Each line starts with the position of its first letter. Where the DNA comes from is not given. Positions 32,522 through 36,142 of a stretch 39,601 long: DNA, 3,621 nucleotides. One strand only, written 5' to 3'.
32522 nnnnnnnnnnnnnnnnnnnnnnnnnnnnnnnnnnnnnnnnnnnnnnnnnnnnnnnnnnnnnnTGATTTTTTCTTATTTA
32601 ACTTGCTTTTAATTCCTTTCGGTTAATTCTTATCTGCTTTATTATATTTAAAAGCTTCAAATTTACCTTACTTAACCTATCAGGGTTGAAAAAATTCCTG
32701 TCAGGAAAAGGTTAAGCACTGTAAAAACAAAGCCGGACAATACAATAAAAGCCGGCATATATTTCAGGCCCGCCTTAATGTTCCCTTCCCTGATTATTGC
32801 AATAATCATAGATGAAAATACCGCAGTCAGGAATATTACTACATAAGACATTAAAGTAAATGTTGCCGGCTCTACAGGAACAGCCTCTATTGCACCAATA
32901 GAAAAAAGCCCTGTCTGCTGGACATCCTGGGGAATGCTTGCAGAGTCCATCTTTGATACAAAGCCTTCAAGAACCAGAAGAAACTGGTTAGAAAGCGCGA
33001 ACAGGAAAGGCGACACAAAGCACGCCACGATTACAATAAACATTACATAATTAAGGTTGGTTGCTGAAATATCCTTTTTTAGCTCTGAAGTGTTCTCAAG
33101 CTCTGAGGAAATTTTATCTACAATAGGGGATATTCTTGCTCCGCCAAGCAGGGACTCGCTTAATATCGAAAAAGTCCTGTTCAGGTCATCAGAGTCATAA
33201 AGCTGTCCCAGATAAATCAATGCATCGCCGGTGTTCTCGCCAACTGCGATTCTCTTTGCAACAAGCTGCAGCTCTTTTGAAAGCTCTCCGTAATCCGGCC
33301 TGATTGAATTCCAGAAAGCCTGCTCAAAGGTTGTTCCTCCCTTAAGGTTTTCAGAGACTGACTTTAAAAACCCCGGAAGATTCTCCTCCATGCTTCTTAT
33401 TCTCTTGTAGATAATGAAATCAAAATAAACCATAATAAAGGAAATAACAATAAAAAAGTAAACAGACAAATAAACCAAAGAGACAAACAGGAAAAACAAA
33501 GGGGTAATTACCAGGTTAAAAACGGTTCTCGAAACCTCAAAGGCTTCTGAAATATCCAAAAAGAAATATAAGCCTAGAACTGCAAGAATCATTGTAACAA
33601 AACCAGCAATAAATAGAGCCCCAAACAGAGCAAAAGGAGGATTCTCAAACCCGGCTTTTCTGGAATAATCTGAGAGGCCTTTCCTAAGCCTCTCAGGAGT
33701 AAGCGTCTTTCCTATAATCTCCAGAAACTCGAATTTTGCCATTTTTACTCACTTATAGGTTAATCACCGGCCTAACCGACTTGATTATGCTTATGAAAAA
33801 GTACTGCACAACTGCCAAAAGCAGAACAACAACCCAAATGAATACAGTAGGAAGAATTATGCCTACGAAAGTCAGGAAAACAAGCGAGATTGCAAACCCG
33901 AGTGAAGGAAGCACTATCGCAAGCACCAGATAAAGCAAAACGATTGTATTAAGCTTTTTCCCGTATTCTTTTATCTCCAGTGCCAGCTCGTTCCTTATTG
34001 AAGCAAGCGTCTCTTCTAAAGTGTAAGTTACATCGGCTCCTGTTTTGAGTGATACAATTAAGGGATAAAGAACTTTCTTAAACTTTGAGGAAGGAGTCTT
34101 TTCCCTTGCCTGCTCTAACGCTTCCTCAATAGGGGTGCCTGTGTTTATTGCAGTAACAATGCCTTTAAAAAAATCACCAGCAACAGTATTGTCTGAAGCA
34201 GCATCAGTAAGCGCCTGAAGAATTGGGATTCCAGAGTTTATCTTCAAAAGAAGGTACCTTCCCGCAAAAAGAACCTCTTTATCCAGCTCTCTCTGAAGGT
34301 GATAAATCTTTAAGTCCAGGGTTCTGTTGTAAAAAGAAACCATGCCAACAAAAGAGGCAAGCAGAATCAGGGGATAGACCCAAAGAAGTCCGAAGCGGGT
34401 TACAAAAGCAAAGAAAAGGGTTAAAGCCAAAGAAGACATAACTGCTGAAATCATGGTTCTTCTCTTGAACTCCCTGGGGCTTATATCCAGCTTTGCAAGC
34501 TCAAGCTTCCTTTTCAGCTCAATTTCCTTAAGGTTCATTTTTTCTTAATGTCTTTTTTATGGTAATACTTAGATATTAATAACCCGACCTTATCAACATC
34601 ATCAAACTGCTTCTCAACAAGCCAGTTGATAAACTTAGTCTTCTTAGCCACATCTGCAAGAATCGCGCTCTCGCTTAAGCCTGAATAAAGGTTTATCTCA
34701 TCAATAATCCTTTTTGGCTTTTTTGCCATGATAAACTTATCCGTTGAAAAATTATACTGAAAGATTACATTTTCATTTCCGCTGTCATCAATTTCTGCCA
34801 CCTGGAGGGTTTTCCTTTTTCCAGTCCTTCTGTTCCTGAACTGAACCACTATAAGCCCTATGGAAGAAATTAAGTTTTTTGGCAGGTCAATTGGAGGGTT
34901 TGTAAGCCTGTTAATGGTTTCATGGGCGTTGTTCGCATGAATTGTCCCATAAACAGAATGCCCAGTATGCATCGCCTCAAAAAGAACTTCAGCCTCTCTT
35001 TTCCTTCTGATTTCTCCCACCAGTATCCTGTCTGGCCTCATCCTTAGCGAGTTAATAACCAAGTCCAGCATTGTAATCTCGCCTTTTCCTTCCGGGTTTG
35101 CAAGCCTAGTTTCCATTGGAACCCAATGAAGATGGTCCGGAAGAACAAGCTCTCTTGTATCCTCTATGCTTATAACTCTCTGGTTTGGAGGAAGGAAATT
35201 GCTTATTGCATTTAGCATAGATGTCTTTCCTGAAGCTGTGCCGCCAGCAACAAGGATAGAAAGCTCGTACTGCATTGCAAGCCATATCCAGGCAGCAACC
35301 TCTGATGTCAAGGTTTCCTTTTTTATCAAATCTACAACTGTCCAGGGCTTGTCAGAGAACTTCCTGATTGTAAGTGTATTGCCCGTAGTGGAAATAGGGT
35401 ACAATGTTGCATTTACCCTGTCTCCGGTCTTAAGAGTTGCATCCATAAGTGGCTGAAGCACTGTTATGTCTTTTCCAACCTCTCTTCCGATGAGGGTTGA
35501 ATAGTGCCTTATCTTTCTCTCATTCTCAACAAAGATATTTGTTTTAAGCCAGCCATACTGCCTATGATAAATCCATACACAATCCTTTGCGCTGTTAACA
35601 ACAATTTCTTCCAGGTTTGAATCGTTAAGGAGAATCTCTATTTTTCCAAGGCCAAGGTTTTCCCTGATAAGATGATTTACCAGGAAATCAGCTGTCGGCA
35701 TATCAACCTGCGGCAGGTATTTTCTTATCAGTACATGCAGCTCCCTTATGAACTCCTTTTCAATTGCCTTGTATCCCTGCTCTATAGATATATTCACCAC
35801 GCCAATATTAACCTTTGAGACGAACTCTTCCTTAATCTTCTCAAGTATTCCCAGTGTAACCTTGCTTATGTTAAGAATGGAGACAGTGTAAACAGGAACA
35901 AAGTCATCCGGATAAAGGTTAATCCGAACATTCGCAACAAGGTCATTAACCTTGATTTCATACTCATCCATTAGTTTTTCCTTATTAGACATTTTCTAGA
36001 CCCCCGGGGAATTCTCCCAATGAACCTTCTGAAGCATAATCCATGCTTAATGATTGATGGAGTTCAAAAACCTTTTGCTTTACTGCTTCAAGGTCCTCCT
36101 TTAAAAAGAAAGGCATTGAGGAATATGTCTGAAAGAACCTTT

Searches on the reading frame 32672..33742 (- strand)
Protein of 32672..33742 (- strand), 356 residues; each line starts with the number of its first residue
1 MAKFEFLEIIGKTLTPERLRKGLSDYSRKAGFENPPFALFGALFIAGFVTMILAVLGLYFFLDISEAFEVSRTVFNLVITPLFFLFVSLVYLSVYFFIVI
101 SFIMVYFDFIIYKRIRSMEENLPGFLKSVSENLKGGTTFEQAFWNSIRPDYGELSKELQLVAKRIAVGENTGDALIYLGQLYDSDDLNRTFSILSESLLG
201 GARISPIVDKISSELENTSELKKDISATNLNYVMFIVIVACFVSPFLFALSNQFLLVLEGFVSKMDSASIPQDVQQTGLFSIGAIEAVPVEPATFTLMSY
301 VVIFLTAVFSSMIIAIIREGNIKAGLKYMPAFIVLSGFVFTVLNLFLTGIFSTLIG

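Call 11: search_protein_families(library=pfam, proteins=[window:32672-33742:-], max_evalue=0.001)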
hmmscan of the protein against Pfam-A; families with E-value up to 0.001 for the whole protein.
window:32672-33742:- (356 aa): 1 family
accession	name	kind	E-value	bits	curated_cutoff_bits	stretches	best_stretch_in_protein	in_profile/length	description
PF00482.28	T2SSF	-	1e-10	42.1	25.2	1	125-249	1-122/125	Type II secretion system (T2SS), protein F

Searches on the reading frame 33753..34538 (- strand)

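Call 11: search_protein_families(library=pfam, proteins=[window:33753-34538:-], max_evalue=0.001)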
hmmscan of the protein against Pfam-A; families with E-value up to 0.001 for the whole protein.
window:33753-34538:- (261 aa): 2 families
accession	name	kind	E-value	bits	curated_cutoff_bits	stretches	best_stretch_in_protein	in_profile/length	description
PF00482.28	T2SSF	-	2.8e-14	53.6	25.2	1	95-215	4-122/125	Type II secretion system (T2SS), protein F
PF00487.30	FA_desaturase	-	2.9e-05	24.4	29.7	0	13-70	119-181/253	Fatty acid desaturase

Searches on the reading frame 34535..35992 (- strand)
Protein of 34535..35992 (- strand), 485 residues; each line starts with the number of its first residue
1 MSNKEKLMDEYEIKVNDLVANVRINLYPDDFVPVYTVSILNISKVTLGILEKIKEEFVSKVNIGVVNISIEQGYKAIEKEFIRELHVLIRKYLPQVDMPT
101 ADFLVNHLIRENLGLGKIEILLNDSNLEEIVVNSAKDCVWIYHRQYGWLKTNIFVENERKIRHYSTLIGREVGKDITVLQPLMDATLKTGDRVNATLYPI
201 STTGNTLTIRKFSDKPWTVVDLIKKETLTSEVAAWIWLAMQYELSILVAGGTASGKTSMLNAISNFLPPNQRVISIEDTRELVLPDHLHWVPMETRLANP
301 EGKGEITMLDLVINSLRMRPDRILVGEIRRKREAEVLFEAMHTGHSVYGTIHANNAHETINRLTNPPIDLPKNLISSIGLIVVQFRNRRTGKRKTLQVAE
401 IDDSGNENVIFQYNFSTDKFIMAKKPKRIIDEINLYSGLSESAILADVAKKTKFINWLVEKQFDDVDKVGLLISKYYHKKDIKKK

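Call 11: search_protein_families(library=pfam, proteins=[window:34535-35992:-], max_evalue=0.001)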
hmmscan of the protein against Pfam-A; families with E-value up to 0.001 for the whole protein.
window:34535-35992:- (485 aa): 1 family
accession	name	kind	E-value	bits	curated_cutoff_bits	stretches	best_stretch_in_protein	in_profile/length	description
PF00437.27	T2SSE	-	1e-36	126.8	24.9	1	198-384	99-275/370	Type II/IV secretion system protein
